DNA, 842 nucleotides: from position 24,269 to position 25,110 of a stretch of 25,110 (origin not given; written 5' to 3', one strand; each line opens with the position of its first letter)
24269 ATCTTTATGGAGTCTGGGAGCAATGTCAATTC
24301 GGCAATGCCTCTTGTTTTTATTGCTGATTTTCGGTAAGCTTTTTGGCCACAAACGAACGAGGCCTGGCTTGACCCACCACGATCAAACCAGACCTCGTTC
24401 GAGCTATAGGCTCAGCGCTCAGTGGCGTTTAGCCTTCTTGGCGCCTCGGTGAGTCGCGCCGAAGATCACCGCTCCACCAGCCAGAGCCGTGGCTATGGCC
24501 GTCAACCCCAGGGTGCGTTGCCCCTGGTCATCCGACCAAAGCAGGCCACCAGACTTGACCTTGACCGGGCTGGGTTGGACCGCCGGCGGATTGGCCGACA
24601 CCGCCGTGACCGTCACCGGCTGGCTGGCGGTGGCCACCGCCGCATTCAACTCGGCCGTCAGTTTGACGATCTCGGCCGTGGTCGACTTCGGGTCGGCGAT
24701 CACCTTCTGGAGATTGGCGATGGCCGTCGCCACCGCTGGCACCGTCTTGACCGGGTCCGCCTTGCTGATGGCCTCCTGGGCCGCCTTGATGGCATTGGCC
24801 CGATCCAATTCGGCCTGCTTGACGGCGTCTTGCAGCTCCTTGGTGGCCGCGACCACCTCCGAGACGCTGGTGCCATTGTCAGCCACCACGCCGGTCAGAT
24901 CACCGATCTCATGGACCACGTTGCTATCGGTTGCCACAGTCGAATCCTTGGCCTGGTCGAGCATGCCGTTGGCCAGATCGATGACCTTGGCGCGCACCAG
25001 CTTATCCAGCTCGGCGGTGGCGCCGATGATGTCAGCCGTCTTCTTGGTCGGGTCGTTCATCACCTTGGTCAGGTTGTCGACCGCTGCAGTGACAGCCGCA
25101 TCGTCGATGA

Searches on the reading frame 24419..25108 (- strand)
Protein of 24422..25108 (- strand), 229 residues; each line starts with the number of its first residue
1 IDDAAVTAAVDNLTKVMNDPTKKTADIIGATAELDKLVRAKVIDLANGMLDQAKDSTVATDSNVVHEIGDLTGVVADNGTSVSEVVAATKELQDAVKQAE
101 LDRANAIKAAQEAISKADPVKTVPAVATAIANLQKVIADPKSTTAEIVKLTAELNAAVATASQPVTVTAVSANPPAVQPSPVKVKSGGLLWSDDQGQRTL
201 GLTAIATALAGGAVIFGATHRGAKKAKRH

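Call 5: search_protein_families(library=pfam, proteins=[window:24419-25063:-], max_evalue=0.01)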
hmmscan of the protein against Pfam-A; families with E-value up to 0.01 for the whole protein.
window:24419-25063:- (214 aa): 1 family
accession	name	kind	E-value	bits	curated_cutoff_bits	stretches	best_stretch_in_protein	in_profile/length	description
PF04012.17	PspA_IM30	-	0.00096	19.2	33.9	1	26-147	5-125/220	PspA/IM30 family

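Call 6: search_protein_families(library=ncbifam, proteins=[window:24419-25063:-], max_evalue=0.1)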
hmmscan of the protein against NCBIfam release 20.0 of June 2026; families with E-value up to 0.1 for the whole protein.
window:24419-25063:- (214 aa): 1 family
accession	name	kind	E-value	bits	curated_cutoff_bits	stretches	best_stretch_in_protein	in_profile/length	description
NF033728.0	borfam54_1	equivalog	0.065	12.6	30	1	17-150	20-143/377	complement regulator-acquiring protein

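Call 40: search_protein_representatives(protein=window:24422-25108:-)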
Query: 229 residues. Proteins with E-value up to 0.001 (for the whole library): 23; up to 1e-10: 13; up to 1e-30: 7. The best 23 are listed.
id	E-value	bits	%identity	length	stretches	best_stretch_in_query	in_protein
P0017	3.1e-131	451.4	100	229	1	1-229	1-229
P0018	7.4e-76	270.8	35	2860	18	44-164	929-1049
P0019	2.2e-44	168.1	36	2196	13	50-163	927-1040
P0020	3.4e-41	157.7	34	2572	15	41-183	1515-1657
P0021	6.2e-38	147.0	36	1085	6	1-179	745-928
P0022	4.1e-33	131.3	37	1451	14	81-163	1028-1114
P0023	3.6e-32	128.2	32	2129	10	84-158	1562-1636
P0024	1.6e-27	113.0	36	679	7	3-155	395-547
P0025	2.4e-27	112.5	32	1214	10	4-163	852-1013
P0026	4.4e-21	92.1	32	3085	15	5-163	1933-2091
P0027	2.4e-20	89.6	35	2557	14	5-163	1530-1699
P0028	1.2e-19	87.4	36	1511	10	50-160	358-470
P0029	6.5e-14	68.7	34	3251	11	75-160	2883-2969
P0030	8.1e-10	55.3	33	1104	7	22-173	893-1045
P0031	3.6e-09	53.2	43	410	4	81-136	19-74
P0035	1.2e-06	45.0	31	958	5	5-161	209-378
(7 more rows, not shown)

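Call 42: find_encoding_contigs(protein=P0024, flank=10000, max_places=3)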
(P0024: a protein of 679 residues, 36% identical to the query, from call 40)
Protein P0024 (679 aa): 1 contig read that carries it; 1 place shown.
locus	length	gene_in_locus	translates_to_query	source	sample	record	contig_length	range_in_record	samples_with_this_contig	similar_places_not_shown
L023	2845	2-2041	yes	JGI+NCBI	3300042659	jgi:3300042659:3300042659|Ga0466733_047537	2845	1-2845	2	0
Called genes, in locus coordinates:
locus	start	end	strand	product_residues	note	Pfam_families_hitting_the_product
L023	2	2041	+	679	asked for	PF07554:FIVAR (faint)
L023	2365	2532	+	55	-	-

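Call 43: find_encoding_contigs(protein=P0035, flank=10000, max_places=3)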
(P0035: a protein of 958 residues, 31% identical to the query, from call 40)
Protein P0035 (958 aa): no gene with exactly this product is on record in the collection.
